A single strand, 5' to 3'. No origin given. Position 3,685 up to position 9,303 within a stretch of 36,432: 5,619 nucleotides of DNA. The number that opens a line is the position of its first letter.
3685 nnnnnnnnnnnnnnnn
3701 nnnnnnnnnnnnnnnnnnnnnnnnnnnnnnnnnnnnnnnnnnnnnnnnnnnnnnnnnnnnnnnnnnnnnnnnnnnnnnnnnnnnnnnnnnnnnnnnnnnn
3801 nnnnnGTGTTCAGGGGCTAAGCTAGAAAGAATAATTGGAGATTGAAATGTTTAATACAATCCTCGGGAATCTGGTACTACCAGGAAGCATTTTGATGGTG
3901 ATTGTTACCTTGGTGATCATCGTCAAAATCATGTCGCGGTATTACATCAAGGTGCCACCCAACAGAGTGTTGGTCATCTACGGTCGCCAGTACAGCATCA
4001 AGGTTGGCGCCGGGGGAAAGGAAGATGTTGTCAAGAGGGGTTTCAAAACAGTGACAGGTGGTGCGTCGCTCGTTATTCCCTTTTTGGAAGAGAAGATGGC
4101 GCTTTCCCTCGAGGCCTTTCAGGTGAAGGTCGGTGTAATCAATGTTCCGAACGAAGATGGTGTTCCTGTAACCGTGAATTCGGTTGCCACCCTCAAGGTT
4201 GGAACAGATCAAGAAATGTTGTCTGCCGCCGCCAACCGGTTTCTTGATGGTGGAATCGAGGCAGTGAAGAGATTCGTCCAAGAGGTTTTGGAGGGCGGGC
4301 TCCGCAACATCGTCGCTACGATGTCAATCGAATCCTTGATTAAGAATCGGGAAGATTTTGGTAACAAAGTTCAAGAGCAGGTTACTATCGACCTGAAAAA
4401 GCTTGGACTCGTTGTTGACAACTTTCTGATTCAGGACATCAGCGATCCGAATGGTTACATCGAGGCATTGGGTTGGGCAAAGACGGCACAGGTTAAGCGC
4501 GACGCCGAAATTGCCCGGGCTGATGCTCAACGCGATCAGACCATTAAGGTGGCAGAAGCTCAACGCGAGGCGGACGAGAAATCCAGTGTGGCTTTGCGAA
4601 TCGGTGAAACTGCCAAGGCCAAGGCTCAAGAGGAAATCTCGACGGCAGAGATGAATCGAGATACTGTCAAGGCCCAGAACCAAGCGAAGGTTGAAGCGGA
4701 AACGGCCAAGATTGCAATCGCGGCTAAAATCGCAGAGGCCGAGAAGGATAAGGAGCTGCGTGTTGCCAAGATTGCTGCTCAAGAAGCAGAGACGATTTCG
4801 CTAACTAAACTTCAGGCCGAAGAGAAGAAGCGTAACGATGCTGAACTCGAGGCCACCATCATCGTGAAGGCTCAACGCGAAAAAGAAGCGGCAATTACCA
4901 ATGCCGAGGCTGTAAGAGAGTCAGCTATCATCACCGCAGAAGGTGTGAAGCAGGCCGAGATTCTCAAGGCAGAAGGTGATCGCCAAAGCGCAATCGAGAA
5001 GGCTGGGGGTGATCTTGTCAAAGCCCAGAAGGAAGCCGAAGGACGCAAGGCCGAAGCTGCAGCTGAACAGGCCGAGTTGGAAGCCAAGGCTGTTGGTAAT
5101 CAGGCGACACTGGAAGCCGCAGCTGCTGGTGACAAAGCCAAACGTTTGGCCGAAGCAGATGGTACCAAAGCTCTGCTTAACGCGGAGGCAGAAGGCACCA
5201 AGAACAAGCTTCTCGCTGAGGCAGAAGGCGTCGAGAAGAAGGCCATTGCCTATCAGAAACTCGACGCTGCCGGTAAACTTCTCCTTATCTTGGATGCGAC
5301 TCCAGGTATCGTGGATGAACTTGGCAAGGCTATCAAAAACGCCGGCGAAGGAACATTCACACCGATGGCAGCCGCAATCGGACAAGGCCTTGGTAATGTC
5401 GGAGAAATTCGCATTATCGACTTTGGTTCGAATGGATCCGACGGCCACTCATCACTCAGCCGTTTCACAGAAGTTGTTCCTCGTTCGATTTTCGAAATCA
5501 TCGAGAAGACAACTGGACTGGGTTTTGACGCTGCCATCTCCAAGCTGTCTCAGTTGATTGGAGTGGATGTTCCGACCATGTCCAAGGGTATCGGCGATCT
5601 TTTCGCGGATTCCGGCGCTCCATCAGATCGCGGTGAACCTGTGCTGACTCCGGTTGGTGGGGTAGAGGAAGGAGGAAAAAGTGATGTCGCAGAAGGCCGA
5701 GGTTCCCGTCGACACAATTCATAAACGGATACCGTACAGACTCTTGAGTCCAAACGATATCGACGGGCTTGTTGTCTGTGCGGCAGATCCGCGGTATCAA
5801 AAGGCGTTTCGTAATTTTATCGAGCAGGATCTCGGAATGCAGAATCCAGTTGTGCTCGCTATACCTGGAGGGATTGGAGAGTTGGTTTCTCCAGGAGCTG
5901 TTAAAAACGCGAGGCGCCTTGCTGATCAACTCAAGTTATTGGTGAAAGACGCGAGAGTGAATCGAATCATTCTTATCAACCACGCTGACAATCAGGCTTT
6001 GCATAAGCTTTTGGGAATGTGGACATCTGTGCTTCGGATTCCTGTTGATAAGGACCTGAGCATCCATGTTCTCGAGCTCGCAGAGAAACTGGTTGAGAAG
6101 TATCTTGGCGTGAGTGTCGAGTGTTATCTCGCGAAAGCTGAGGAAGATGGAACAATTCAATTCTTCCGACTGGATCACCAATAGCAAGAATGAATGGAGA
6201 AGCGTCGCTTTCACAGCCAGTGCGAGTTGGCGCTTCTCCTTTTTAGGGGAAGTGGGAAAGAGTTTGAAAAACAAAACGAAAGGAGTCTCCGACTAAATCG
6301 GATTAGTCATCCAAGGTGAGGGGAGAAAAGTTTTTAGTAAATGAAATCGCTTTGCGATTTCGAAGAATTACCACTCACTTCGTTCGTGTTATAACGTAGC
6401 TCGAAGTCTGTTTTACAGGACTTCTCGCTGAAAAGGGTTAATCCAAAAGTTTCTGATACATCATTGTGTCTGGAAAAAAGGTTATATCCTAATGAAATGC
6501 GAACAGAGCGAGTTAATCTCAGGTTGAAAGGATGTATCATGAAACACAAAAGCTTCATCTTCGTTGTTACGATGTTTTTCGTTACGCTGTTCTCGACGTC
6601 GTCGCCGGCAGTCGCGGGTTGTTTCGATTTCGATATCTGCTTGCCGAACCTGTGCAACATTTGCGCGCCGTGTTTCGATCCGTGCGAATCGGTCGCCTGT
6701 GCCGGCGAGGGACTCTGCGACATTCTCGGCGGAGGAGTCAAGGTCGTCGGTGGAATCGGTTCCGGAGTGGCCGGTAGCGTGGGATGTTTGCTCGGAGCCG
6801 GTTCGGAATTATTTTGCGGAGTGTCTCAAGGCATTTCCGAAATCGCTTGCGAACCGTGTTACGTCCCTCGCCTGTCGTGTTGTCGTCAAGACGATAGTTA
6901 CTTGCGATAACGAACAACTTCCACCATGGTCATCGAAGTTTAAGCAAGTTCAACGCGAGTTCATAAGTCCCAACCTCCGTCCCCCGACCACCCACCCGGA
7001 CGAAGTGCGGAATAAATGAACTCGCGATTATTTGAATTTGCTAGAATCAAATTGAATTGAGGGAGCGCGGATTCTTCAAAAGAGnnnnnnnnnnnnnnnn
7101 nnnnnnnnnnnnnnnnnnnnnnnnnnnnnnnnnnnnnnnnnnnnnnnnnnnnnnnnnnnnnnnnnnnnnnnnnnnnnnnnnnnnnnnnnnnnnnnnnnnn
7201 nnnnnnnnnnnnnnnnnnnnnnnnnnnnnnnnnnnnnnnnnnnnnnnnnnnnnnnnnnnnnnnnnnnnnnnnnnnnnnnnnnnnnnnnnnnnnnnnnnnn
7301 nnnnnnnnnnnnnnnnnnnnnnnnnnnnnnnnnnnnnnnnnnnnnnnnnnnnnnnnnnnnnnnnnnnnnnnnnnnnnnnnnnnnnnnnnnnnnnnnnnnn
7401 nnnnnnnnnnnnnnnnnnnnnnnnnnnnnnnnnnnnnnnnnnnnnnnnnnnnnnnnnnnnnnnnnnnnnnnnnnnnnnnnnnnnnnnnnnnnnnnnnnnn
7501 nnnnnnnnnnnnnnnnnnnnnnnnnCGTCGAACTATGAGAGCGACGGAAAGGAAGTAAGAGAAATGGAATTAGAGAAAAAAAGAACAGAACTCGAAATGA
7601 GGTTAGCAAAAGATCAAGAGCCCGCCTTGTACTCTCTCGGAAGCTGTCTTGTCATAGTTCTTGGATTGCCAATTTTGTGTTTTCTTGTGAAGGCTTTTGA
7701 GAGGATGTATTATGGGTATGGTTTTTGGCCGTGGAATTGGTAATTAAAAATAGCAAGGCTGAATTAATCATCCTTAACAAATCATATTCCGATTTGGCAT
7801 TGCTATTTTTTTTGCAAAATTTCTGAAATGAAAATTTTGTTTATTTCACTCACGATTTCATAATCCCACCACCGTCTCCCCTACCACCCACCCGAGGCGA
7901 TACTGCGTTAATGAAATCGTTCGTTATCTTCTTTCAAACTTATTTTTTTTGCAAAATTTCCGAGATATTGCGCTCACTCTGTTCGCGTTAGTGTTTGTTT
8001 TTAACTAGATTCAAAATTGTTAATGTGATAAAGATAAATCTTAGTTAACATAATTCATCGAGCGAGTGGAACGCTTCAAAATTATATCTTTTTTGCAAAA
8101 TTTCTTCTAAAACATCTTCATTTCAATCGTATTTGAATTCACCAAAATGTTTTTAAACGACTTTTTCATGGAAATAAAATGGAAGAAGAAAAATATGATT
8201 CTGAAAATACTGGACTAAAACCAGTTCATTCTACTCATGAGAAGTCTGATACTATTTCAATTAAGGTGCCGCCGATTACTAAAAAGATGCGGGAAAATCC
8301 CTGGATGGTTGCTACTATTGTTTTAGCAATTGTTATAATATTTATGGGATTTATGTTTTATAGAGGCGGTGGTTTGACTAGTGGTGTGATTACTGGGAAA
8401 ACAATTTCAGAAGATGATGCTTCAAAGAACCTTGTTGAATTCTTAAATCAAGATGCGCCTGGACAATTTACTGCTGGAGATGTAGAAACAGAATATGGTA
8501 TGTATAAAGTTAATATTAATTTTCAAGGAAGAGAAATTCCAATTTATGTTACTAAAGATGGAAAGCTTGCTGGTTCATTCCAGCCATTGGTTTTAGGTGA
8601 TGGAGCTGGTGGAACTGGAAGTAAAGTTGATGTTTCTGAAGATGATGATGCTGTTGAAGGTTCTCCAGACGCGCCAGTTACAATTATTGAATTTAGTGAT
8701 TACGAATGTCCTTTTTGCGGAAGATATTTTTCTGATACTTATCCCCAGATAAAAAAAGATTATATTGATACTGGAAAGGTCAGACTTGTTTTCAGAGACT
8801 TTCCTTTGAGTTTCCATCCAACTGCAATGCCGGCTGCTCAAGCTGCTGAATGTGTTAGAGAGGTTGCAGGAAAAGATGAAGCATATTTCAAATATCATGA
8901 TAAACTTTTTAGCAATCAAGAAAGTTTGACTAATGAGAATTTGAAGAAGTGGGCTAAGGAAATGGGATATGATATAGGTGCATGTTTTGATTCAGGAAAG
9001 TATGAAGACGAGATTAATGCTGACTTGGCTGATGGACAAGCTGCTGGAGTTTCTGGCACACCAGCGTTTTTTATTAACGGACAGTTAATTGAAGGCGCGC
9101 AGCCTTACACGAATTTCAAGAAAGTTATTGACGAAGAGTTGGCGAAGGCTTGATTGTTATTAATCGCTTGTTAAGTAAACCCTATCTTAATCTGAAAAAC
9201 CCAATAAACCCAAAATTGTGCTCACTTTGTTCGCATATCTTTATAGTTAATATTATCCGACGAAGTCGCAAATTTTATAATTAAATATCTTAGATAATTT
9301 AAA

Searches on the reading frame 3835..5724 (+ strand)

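Call 40: search_protein_families(library=pfam, proteins=[window:3835-5724:+], max_evalue=0.01)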
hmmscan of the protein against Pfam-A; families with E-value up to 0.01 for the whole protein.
window:3835-5724:+ (629 aa): 1 family
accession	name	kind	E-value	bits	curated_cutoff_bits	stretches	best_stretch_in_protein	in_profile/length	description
PF01145.31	Band_7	-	3.6e-27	96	23.6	1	39-232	2-175/176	SPFH domain / Band 7 family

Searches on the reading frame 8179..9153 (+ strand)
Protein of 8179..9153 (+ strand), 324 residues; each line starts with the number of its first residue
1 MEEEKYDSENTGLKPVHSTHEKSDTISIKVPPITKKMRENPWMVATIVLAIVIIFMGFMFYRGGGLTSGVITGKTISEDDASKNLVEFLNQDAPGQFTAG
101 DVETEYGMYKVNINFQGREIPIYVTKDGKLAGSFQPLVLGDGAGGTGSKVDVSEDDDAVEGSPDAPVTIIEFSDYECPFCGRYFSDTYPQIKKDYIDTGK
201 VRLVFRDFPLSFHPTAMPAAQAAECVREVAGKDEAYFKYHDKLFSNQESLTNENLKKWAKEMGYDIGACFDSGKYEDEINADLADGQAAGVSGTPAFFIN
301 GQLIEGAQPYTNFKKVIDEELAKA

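Call 40: search_protein_families(library=pfam, proteins=[window:8179-9153:+], max_evalue=0.01)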
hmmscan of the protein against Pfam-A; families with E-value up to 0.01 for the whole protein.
window:8179-9153:+ (324 aa): 3 families
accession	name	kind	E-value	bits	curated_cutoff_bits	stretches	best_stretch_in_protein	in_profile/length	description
PF13462.12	Thioredoxin_4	-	2e-36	126.1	23.2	1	156-319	4-165/165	Thioredoxin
PF01323.26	DSBA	-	1.1e-17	64.9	25.6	1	168-317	1-190/191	DSBA-like thioredoxin domain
PF13098.12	Thioredoxin_2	-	0.0069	17.2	27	0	168-316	8-103/104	Thioredoxin-like domain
